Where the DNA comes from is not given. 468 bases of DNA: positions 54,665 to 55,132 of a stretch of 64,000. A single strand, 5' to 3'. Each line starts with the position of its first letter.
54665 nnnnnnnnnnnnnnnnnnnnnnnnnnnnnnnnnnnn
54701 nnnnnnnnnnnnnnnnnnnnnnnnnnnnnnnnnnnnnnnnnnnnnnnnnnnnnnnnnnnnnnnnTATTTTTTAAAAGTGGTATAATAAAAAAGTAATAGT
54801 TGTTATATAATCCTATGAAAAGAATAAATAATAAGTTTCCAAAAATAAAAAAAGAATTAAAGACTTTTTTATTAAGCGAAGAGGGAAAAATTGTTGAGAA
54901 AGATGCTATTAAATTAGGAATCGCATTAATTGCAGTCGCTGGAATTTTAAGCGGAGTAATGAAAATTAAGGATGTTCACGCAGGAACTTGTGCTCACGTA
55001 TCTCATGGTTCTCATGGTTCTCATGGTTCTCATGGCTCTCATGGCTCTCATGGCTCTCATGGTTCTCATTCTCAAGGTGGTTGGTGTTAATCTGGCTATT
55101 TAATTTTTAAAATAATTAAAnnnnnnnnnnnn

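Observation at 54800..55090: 96-aa peptide ending in seven perfect Ser-His-Gly repeats flanked by Cys: a His-Xaa-Ser (Hxs)-type precursor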

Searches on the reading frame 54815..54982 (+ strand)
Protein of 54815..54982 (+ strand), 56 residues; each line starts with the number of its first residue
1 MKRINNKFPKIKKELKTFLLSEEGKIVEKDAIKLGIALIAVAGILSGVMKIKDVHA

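Call 70: search_protein_representatives(protein=window:54815-54982:+)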
Query: 56 residues. Proteins with E-value up to 0.001 (for the whole library): 47; up to 1e-10: 2; up to 1e-30: 0. The best 47 are listed.
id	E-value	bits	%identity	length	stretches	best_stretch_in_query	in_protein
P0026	1.7e-13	65.2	71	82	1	5-55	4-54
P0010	5.4e-12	60.5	64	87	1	7-56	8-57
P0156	1.2e-07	47.0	55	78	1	1-53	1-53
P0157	1.7e-07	46.6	59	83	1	8-56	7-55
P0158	3.9e-07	45.4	54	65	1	7-56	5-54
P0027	1.7e-06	43.5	52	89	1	1-52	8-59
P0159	4.1e-06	42.3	65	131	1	5-45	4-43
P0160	8.2e-06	41.3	55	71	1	6-50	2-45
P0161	9.5e-06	41.1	57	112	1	1-42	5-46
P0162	1.1e-05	41.0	65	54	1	6-45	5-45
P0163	1.2e-05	40.8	51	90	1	6-46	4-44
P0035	1.4e-05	40.6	48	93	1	2-53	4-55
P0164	1.4e-05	40.6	56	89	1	3-47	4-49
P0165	2.1e-05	40.1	55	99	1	1-42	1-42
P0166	2.9e-05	39.6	40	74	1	5-54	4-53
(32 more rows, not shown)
